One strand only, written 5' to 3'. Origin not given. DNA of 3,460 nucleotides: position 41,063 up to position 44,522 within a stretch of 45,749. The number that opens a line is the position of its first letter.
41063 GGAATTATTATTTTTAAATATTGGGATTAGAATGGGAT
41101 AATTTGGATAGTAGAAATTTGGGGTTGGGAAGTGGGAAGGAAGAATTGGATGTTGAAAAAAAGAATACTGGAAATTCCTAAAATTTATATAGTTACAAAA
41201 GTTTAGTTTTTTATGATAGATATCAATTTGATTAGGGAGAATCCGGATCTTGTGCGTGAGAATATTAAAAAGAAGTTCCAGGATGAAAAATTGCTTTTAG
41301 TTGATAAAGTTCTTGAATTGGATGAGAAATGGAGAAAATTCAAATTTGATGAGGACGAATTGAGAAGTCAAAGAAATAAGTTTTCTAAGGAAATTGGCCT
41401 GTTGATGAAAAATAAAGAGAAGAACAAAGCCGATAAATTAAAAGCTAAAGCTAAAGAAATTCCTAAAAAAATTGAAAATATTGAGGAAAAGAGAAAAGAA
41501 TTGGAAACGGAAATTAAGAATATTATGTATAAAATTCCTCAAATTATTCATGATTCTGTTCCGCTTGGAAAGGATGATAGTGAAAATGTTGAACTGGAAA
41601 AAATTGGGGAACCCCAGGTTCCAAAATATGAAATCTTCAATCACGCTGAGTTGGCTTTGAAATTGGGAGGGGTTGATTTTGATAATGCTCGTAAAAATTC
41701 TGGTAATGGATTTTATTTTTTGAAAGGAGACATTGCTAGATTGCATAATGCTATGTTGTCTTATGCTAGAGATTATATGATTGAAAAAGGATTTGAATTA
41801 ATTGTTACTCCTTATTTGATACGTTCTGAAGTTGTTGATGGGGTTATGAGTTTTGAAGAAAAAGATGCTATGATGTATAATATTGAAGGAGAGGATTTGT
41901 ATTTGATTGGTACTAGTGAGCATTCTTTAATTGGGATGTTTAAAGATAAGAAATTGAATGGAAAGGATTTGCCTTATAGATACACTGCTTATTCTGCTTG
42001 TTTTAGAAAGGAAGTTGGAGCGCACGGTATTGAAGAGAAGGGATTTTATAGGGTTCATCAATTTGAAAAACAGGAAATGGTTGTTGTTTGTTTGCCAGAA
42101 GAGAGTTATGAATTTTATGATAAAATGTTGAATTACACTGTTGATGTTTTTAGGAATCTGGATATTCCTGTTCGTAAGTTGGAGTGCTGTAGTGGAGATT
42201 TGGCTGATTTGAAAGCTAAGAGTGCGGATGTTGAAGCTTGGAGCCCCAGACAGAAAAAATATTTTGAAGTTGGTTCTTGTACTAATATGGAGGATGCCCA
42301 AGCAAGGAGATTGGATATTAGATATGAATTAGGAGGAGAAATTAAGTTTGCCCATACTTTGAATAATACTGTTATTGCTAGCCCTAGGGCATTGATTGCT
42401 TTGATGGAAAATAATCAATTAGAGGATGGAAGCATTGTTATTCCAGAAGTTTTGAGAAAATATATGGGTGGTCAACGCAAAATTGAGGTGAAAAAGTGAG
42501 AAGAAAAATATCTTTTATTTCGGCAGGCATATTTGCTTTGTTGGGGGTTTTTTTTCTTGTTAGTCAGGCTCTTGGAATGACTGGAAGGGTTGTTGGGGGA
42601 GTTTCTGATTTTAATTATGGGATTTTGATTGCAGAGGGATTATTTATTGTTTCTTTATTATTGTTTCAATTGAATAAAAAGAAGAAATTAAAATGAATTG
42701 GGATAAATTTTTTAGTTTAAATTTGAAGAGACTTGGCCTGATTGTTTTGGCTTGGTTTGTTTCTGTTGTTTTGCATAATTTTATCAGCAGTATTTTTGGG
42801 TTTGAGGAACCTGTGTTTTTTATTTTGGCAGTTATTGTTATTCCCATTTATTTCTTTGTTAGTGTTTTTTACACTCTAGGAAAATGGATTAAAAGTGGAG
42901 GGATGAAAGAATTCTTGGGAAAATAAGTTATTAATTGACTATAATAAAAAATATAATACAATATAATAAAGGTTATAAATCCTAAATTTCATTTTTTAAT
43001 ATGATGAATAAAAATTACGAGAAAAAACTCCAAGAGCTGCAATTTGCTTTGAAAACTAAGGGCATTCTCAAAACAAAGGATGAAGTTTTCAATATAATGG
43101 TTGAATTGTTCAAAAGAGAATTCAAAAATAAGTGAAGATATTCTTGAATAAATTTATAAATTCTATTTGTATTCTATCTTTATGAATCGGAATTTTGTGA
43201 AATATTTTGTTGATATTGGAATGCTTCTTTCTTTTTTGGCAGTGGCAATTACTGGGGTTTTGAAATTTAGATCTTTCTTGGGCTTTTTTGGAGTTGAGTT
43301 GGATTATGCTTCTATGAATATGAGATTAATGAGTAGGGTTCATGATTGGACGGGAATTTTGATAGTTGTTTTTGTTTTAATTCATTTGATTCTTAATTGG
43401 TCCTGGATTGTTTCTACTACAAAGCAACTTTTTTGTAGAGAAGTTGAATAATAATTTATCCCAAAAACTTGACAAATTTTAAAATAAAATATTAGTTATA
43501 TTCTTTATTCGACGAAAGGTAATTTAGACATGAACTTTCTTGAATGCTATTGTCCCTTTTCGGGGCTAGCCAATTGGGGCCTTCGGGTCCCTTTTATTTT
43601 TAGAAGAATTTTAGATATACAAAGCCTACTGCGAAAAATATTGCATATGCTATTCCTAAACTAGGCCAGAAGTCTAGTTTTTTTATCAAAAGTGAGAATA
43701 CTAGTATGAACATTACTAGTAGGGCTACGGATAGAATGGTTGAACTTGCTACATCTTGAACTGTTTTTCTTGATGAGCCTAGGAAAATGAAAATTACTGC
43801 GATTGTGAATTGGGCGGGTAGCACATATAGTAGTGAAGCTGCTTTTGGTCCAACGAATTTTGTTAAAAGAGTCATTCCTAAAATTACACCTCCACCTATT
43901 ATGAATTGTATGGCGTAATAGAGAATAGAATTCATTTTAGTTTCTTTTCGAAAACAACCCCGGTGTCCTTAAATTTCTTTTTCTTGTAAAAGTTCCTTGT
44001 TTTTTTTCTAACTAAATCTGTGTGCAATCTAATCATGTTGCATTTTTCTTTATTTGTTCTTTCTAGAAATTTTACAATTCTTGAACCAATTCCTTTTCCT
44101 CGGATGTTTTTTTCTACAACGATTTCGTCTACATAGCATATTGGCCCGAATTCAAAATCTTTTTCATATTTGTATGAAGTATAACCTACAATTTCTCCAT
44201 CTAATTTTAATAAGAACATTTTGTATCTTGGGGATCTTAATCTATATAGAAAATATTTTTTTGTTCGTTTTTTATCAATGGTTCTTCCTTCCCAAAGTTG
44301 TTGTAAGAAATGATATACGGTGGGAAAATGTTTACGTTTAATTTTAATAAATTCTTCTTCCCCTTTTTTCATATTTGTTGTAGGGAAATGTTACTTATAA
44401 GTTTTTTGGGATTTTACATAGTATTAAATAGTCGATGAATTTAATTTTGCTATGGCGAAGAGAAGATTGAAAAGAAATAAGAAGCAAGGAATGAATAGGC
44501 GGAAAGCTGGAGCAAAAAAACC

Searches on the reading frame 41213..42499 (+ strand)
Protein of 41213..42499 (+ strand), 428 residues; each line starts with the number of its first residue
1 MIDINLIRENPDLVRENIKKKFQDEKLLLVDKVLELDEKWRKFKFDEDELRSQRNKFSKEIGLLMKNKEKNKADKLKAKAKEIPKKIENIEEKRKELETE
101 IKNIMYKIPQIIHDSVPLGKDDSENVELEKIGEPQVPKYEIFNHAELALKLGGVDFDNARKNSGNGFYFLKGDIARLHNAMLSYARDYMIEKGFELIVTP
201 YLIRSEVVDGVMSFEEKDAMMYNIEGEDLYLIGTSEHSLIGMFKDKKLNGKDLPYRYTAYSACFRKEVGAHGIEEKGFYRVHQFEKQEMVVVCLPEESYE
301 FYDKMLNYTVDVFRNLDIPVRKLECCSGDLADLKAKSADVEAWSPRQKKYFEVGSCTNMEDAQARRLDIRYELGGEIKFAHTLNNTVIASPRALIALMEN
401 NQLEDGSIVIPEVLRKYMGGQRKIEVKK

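Call 81: search_protein_families(library=pfam, proteins=[window:41213-42499:+], max_evalue=0.001)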
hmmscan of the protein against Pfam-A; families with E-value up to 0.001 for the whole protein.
window:41213-42499:+ (428 aa): 2 families
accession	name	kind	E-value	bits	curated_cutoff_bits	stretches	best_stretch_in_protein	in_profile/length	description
PF00587.30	tRNA-synt_2b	-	9.7e-34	117.4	29.3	1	226-401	8-179/179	tRNA synthetase class II core domain (G, H, P, S and T)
PF02403.27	Seryl_tRNA_N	-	1e-27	96.9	28.2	1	1-111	1-107/108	Seryl-tRNA synthetase N-terminal domain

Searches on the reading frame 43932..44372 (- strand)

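Call 81: search_protein_families(library=pfam, proteins=[window:43932-44372:-], max_evalue=0.001)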
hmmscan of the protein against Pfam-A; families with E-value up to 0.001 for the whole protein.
window:43932-44372:- (146 aa): 3 families
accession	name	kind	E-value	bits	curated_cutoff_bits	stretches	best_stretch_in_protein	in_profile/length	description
PF00583.31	Acetyltransf_1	-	6.1e-15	56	20.7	1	35-131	20-113/116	Acetyltransferase (GNAT) family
PF13508.13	Acetyltransf_7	-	6.6e-12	46.1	27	1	49-135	2-83/84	Acetyltransferase (GNAT) domain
PF13673.13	Acetyltransf_10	-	2e-09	37.9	23.6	1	43-144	24-117/128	Acetyltransferase (GNAT) domain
